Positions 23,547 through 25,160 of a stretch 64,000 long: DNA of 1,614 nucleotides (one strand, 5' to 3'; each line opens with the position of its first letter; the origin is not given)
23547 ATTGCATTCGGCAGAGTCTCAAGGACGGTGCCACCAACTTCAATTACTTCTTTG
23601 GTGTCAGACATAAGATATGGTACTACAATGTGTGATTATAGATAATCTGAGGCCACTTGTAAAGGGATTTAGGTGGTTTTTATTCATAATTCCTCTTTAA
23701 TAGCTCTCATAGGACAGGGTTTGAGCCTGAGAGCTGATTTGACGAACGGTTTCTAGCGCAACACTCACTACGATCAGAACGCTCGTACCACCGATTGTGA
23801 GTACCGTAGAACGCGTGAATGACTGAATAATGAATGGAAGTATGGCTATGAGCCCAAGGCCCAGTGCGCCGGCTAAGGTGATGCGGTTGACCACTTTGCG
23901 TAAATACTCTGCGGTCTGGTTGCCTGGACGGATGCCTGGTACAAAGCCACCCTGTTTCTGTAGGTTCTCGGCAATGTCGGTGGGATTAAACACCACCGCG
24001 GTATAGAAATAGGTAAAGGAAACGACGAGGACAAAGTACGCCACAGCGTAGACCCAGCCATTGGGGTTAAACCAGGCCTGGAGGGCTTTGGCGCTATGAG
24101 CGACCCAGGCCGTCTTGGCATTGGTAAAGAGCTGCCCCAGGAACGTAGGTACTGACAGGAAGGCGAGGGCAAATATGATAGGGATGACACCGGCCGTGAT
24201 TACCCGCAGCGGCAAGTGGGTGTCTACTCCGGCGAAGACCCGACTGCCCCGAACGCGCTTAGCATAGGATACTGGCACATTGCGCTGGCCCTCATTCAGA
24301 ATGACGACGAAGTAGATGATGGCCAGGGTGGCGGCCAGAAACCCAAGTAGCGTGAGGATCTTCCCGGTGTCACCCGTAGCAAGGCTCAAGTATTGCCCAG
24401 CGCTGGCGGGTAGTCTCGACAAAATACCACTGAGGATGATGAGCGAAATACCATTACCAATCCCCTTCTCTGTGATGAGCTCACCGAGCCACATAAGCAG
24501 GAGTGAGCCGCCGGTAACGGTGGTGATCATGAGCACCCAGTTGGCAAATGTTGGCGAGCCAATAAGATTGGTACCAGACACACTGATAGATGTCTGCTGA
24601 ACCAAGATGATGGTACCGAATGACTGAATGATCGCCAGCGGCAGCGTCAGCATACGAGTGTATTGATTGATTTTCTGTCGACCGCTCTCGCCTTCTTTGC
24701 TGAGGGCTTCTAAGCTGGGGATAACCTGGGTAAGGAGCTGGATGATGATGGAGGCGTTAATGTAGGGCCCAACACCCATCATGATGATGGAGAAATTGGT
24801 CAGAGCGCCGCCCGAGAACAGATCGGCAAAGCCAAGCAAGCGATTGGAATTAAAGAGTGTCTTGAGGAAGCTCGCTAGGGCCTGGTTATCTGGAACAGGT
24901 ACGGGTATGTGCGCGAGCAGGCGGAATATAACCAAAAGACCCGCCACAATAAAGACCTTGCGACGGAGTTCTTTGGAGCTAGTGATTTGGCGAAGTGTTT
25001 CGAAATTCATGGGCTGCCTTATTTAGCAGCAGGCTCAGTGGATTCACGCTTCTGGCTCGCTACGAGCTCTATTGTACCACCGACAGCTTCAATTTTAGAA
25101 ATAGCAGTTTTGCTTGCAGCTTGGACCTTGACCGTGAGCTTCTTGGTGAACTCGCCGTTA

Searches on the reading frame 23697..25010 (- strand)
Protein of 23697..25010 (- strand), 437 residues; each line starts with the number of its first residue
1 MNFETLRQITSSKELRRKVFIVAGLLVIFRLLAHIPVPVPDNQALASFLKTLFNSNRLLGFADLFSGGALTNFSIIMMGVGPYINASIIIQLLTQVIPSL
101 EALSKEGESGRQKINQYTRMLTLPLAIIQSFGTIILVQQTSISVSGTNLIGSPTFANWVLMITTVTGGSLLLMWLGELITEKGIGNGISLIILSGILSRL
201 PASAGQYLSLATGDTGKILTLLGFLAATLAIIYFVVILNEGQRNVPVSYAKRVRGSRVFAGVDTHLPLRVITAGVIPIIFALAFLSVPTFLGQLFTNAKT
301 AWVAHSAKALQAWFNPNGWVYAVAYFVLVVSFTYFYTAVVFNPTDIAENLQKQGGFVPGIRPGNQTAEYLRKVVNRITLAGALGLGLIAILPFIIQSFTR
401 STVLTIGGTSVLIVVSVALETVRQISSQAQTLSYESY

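Call 61: search_protein_families(library=pfam, proteins=[window:23697-25010:-], max_evalue=0.001)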
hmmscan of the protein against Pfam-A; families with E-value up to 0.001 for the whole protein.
window:23697-25010:- (437 aa): 1 family
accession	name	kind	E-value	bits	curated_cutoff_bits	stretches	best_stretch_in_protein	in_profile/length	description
PF00344.25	SecY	-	1.2e-106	357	32.2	1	74-422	1-306/306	SecY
